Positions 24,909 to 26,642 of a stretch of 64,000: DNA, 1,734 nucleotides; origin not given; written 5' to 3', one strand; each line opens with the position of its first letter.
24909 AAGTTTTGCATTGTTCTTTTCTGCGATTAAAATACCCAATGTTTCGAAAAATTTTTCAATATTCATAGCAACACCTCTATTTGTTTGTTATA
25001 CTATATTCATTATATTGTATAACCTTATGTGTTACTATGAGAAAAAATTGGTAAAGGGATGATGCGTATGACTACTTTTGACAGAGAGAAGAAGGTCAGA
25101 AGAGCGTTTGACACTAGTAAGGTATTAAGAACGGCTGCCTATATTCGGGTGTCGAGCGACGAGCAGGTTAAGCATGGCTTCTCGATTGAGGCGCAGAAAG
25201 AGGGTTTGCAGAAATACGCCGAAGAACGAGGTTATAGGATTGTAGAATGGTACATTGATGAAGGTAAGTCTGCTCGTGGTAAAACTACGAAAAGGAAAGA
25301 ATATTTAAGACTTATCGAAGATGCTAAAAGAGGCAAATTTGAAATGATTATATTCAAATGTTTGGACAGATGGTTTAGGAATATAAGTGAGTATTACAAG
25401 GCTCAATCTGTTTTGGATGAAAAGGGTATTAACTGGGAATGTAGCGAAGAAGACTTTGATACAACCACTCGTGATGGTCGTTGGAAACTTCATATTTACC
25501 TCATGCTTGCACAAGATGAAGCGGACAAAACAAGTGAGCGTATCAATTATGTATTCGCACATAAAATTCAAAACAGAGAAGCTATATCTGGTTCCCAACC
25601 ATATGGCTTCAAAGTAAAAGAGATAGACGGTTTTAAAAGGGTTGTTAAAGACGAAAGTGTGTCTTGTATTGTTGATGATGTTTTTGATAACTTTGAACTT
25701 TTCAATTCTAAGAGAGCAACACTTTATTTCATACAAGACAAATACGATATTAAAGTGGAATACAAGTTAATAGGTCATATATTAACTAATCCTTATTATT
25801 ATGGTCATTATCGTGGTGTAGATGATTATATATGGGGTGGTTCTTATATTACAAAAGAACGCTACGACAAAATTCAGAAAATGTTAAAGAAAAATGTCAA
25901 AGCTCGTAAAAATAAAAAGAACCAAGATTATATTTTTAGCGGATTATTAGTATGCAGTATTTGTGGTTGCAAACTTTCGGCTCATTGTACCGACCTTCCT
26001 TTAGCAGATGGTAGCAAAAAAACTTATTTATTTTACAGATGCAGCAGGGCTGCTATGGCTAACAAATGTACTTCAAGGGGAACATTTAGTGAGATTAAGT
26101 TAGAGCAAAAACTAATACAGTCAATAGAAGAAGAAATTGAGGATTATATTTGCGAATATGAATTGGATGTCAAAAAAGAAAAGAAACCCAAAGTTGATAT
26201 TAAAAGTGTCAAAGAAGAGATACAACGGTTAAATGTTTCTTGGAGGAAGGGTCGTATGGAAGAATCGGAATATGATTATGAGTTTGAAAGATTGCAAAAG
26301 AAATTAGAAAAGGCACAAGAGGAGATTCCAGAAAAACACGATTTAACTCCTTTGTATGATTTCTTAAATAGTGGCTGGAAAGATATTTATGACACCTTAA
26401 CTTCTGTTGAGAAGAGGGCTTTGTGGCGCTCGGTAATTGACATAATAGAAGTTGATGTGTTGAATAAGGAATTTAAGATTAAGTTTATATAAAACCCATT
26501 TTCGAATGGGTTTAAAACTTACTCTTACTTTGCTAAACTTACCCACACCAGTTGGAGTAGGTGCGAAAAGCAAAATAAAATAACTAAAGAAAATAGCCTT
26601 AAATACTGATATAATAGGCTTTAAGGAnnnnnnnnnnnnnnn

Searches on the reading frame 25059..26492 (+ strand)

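Call 4: search_protein_families(library=pfam, proteins=[window:25059-26492:+], max_evalue=0.01)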
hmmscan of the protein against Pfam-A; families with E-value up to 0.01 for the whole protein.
window:25059-26492:+ (477 aa): 2 families
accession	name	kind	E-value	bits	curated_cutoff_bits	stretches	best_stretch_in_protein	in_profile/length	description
PF00239.26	Resolvase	-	1.8e-27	96.7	23.3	1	26-169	2-139/145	Resolvase, N terminal domain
PF13408.12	Zn_ribbon_recom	-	4.8e-08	33.7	25.3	1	292-354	1-55/58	Recombinase zinc beta ribbon domain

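Call 5: search_protein_families(library=phrogs, proteins=[window:25059-26492:+], max_evalue=0.001)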
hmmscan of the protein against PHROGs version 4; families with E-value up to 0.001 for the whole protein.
window:25059-26492:+ (477 aa): 3 families
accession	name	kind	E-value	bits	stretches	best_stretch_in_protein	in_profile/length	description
phrog_95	-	integration and excision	2.2e-82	278.7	1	13-471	81-561/651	integrase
phrog_125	-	DNA, RNA and nucleotide metabolism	6.4e-23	82.6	1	16-185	13-167/254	DNA invertase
phrog_6620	-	integration and excision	1.2e-06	29.3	1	10-112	43-138/201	transposase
